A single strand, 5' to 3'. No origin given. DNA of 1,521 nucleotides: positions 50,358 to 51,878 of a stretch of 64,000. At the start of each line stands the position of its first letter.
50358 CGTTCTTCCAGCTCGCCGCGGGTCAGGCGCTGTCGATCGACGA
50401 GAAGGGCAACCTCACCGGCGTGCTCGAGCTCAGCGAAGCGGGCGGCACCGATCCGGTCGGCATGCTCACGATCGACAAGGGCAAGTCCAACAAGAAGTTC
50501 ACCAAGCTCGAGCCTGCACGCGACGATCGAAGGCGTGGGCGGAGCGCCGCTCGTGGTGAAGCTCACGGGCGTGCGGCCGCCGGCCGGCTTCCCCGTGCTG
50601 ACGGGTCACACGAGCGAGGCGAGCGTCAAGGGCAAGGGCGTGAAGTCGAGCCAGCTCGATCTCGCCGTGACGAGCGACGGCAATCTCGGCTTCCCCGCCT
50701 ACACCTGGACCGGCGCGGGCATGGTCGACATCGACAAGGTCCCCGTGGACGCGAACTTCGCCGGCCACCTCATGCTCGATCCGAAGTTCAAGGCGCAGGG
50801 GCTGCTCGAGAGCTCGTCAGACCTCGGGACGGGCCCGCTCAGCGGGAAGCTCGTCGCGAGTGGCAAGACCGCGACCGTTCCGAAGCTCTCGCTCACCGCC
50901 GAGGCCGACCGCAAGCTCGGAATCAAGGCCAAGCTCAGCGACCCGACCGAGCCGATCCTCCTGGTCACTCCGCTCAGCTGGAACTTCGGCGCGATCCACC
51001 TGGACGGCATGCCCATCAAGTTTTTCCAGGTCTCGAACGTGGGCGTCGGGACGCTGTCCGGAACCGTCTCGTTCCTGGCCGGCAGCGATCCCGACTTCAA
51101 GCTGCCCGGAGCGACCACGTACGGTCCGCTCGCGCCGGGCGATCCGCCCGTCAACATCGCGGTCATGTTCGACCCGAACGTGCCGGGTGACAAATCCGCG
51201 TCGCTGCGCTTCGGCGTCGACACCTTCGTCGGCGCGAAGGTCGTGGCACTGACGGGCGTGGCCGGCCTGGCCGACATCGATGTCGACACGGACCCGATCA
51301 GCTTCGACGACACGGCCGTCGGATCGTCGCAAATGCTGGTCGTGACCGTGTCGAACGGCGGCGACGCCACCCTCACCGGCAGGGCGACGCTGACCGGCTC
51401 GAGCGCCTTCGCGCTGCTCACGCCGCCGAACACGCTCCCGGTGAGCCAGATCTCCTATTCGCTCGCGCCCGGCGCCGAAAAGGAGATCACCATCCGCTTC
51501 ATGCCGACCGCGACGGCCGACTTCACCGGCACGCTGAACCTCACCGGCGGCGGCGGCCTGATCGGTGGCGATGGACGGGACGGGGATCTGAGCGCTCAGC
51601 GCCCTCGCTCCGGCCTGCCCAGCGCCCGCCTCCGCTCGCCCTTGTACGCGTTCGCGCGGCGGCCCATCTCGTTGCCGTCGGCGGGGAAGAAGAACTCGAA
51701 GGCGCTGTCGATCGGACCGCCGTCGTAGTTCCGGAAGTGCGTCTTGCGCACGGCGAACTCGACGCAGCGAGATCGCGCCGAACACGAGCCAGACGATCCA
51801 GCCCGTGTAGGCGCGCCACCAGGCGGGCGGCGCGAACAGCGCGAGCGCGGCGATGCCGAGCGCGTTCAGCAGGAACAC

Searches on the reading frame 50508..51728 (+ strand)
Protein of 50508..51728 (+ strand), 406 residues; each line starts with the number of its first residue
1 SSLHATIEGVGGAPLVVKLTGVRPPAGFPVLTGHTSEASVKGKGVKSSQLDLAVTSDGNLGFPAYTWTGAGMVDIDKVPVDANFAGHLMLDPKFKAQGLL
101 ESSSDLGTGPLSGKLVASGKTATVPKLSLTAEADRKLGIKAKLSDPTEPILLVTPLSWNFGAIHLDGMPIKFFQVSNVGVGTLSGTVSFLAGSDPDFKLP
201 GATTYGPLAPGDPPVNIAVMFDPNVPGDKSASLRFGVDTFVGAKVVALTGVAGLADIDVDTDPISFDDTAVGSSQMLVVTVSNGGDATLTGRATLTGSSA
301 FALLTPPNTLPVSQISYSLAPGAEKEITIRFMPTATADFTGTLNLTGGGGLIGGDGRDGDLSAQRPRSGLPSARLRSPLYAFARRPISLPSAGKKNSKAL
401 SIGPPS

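Call 66: search_protein_families(library=pfam, proteins=[window:50508-51728:+], max_evalue=0.0001)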
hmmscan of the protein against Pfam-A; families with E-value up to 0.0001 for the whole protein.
window:50508-51728:+ (406 aa): 3 families
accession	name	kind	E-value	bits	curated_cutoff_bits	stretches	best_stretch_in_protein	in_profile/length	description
PF22073.2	Cep192_D4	-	5.5e-10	39.9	35.5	1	257-346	4-93/112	Cep192 domain 4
PF15780.11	ASH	-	2.4e-05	24.9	27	0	264-347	14-90/98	Abnormal spindle-like microcephaly-assoc'd, ASPM-SPD-2-Hydin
PF22544.2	HYDIN_VesB_CFA65-like_Ig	-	8.1e-05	23.2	25.5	0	257-343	3-82/100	HYDIN/CFA65/VesB-like, Ig-like domain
